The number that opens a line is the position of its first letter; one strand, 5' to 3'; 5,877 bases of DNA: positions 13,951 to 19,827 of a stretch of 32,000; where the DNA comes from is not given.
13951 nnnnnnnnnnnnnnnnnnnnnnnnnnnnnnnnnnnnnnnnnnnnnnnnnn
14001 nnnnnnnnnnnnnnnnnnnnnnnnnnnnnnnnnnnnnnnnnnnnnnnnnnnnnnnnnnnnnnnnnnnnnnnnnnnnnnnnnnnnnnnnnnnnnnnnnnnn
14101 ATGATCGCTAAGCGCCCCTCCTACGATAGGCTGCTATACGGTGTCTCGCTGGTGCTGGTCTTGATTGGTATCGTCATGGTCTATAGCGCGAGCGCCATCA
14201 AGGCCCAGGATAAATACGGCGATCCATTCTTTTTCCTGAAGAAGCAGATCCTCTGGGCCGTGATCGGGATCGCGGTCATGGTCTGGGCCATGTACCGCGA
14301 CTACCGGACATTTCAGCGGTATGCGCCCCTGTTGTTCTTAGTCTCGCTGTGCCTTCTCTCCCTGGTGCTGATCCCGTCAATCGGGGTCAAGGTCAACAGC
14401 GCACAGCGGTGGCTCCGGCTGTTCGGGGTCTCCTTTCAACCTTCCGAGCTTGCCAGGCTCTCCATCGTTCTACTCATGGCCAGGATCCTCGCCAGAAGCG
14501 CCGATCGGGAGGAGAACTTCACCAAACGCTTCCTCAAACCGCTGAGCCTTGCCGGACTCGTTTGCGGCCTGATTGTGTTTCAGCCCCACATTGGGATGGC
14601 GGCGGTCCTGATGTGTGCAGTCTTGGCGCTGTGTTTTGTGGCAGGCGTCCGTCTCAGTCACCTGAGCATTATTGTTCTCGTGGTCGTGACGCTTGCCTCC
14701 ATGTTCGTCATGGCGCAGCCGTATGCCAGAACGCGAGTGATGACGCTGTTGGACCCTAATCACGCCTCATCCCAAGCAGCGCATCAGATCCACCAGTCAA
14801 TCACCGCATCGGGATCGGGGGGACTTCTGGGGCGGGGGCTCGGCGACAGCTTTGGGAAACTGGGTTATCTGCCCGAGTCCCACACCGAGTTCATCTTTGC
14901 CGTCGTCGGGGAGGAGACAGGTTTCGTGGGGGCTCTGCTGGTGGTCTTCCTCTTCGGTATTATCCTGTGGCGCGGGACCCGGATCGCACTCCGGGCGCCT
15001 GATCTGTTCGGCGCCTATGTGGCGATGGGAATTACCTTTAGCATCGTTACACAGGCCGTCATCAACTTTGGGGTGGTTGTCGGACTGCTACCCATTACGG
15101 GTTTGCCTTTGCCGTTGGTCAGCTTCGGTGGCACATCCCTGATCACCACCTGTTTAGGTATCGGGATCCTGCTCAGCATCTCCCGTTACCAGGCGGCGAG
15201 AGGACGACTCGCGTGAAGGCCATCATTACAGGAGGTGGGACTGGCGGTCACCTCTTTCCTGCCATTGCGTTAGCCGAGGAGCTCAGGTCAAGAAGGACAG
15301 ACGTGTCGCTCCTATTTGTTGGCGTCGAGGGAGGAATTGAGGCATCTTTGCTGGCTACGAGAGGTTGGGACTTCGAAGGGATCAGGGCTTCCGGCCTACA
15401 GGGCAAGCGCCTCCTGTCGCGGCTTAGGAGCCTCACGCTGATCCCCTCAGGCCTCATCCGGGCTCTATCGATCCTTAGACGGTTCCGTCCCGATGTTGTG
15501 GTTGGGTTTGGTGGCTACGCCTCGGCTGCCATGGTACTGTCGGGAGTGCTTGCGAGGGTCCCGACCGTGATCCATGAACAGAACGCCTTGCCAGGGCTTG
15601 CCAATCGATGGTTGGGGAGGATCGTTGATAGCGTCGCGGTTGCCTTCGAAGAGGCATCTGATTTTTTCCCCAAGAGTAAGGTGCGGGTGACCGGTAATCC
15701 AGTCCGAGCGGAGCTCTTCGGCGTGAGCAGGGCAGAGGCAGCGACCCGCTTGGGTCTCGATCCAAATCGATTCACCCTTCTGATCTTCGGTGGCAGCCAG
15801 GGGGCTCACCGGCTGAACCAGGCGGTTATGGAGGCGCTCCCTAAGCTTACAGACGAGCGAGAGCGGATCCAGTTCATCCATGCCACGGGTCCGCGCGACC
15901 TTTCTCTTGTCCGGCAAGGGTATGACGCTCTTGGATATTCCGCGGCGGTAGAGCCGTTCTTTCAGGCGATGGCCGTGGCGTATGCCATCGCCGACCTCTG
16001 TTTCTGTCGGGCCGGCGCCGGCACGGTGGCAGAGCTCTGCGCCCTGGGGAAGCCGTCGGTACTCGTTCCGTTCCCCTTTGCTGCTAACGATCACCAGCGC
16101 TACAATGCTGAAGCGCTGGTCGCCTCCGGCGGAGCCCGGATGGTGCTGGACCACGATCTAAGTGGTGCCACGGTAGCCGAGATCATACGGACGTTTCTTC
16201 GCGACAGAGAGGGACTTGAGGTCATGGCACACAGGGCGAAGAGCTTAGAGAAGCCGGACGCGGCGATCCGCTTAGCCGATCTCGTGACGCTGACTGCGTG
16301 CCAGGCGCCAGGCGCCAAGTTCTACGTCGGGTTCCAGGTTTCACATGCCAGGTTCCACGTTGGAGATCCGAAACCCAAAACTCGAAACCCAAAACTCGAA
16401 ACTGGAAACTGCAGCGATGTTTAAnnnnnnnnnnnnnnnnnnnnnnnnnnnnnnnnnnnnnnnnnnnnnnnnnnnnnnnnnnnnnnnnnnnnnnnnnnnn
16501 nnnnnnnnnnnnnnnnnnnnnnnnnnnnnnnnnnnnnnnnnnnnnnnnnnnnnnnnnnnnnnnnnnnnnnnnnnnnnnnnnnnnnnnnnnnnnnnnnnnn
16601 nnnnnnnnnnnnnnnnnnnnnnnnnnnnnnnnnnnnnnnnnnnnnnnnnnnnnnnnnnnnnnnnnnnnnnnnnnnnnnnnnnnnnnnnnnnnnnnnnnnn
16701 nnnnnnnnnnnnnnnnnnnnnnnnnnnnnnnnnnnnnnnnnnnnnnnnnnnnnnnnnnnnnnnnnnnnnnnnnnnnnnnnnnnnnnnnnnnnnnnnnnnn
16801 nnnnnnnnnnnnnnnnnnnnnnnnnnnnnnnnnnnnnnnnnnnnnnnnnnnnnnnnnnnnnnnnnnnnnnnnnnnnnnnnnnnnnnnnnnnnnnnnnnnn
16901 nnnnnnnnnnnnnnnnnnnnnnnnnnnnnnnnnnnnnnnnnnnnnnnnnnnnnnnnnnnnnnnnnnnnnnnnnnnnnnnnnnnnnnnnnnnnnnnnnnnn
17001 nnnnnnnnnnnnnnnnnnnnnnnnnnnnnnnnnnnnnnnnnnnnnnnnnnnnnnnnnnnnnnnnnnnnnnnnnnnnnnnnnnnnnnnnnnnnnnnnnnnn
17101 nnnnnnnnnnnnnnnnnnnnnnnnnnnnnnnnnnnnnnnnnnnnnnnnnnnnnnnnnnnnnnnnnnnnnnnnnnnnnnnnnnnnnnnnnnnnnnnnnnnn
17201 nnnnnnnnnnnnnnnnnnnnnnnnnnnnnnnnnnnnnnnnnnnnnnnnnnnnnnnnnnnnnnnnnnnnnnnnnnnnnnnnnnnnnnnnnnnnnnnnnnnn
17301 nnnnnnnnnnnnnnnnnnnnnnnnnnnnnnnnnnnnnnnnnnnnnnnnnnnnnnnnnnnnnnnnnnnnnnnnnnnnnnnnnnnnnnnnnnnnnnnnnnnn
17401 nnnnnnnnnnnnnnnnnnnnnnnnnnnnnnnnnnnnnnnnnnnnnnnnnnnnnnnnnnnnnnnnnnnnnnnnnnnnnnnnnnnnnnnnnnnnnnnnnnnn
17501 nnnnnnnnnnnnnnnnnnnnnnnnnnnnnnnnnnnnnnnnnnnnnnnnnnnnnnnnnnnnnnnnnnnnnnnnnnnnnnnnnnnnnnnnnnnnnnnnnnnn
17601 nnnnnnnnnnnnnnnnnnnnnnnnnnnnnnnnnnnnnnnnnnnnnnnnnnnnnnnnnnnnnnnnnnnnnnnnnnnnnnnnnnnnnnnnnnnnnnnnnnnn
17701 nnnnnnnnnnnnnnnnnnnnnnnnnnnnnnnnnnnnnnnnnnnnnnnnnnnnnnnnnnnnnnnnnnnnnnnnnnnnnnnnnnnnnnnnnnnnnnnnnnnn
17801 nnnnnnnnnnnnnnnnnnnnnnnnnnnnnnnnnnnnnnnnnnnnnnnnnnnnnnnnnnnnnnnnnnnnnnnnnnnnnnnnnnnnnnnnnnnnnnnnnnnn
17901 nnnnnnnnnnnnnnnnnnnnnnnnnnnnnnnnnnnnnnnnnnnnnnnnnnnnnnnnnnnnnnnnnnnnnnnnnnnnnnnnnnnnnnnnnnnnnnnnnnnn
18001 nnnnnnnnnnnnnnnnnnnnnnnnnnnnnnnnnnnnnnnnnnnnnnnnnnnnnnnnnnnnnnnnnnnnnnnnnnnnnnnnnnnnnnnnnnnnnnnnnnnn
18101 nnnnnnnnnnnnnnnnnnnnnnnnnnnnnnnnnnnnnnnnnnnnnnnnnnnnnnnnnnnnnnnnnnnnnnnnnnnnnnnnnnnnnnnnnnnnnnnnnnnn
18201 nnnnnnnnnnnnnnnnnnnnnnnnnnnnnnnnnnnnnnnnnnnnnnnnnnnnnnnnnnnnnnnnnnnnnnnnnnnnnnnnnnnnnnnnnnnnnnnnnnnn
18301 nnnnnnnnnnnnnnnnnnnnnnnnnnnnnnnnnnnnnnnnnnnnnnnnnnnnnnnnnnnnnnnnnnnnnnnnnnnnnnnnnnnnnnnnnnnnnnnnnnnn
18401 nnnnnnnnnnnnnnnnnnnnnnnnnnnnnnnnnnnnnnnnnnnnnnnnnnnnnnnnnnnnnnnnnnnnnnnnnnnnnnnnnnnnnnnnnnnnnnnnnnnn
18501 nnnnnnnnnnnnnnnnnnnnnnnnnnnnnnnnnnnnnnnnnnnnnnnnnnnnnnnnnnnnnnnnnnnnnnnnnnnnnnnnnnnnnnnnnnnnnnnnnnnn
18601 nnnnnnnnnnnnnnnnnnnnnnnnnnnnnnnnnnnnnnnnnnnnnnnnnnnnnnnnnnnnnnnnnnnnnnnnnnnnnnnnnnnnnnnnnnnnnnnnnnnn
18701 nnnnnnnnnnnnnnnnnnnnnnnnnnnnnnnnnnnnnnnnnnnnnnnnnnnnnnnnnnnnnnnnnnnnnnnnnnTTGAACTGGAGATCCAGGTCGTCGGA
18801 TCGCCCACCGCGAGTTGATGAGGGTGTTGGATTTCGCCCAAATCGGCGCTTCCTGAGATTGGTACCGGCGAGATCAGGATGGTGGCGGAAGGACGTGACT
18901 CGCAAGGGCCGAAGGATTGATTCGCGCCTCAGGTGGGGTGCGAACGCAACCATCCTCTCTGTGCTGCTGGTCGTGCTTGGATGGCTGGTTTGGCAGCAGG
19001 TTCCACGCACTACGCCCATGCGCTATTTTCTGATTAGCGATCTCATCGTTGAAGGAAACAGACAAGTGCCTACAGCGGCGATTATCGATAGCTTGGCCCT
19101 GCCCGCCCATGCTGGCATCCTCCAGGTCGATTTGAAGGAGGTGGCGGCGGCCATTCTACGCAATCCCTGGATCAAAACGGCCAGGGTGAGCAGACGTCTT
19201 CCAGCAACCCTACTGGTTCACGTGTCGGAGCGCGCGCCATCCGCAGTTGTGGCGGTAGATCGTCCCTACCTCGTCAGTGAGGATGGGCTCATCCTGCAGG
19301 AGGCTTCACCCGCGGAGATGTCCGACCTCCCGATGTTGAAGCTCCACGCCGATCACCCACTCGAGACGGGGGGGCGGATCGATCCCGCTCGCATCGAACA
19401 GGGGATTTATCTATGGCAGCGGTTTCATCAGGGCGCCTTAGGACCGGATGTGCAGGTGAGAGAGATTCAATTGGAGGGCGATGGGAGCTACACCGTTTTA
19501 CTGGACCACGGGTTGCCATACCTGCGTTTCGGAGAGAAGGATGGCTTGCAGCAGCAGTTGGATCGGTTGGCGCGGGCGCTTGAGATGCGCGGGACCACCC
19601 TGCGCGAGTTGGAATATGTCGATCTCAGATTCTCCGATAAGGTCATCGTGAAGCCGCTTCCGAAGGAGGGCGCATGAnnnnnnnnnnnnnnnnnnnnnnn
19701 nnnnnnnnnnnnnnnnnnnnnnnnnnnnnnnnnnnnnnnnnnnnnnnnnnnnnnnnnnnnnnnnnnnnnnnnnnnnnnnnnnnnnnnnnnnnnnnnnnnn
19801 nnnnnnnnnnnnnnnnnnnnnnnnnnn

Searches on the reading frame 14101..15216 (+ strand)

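Call 7: search_protein_families(library=pfam, proteins=[window:14101-15216:+], max_evalue=0.001)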
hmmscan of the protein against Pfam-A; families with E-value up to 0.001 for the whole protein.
window:14101-15216:+ (371 aa): 1 family
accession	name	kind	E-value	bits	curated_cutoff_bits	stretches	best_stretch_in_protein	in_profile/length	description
PF01098.24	FTSW_RODA_SPOVE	-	1.6e-104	350.2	26.4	1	11-364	3-354/356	Cell cycle protein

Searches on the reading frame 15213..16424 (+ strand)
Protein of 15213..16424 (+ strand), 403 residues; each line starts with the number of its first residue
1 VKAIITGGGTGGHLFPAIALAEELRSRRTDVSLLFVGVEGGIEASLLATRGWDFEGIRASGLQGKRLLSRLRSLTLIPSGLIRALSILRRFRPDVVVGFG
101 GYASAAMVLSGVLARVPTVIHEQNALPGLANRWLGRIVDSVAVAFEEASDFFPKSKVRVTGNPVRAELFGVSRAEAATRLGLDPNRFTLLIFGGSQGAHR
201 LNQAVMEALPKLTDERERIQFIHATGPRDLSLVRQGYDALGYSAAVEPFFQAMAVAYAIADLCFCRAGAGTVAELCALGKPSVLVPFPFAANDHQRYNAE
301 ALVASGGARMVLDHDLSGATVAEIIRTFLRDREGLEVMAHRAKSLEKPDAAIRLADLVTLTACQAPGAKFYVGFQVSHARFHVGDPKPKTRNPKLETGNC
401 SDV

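Call 7: search_protein_families(library=pfam, proteins=[window:15213-16424:+], max_evalue=0.001)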
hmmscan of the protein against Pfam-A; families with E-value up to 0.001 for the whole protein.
window:15213-16424:+ (403 aa): 4 families
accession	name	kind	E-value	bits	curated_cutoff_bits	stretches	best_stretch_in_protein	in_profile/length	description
PF04101.22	Glyco_tran_28_C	-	2.2e-40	138.9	22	1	188-352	1-164/166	Glycosyltransferase family 28 C-terminal domain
PF03033.26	Glyco_transf_28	-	1.2e-34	119.8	26.2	1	4-142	2-138/139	Glycosyltransferase family 28 N-terminal domain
PF13579.12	Glyco_trans_4_4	-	1.4e-08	35.7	29.7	1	20-139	10-118/158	Glycosyl transferase 4-like domain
PF13439.12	Glyco_transf_4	-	0.00038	21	28.5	0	19-126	10-107/170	Glycosyltransferase Family 4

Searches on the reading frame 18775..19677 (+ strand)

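Call 7: search_protein_families(library=pfam, proteins=[window:18775-19677:+], max_evalue=0.001)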
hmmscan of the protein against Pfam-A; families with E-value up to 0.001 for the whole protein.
window:18775-19677:+ (300 aa): 2 families
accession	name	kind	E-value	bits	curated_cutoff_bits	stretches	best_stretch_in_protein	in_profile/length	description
PF08478.15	POTRA_1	-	4.9e-18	65.6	23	1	86-153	2-69/69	POTRA domain, FtsQ-type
PF03799.20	FtsQ_DivIB_C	-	1.3e-06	29.7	21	1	164-285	9-114/114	Cell division protein FtsQ/DivIB, C-terminal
